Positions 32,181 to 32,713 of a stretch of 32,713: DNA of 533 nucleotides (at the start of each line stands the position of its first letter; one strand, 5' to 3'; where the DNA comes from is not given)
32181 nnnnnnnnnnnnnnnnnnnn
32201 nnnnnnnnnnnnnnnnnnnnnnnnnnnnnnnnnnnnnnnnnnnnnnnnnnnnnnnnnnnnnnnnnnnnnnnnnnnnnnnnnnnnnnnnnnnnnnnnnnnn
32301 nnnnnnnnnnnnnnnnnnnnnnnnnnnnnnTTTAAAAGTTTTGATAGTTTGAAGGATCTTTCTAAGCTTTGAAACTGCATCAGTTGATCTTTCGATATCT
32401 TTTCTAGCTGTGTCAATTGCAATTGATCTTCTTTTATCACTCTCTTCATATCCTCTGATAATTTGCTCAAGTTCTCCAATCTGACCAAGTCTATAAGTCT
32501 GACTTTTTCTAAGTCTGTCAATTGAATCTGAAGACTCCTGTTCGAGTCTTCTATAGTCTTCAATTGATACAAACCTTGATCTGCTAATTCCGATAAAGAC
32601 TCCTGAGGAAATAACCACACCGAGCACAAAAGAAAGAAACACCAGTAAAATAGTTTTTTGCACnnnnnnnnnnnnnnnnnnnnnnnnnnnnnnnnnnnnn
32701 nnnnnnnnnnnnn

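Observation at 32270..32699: Two >120-codon ORFs overlap almost completely on the same strand and encode complementary envelope architectures (spanin-like pair)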

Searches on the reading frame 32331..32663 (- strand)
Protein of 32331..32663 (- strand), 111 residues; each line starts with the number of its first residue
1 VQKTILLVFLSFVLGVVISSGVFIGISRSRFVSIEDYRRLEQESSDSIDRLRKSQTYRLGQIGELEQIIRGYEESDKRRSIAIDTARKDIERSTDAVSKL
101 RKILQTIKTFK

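Call 21: find_related_loci(query=window:32331-32663:-, collection=viral_contigs, flank=6000)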
Query seq(111 aa) (111 aa) in viral_contigs; peptide patterns used: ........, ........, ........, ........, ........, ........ (x = any residue, [..] = any of these).
48 stretches matched a pattern, but none encodes a relative of the query by tblastn (E <= 1e-3).

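Call 22: search_dna_similar(query=window:32331-32663:-, collection=phages, mode=protein, max_evalue=1)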
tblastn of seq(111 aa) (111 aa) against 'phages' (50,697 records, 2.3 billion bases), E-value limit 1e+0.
No match.

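Call 52: search_protein_representatives(protein=window:32331-32663:-)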
Query: 111 residues. Proteins with E-value up to 0.001 (for the whole library): 1; up to 1e-10: 1; up to 1e-30: 1. The best 1 are listed.
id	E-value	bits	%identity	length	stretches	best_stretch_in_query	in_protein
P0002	5.6e-60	216.1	100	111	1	1-111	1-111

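Call 83: predict_structure(protein=window:32331-32663:-)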
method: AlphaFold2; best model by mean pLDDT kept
length: 111 residues; sequences in the alignment: 1
mean_pLDDT: 89.3   pTM: 0.43
mean pLDDT of the five models: 89.3, 86.6, 85.9, 82.3, 81.6
residues with pLDDT >= 90: 73; 70-90: 25; 50-70: 12; < 50: 1
segments of 3 or more residues with pLDDT < 50: none
pLDDT, mean of each block of 10 residues (from residue 1): 82 88 62 78 94 97 98 98 98 97 93 66
secondary structure, 60 per line:
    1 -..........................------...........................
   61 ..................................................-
elements in order: H2-27 H34-110

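Call 121: search_solved_structures(query=window:32331-32663:-, max_evalue=0.01)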
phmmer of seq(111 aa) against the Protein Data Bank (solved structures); distinct sequences matched with E-value up to 0.01: 0.
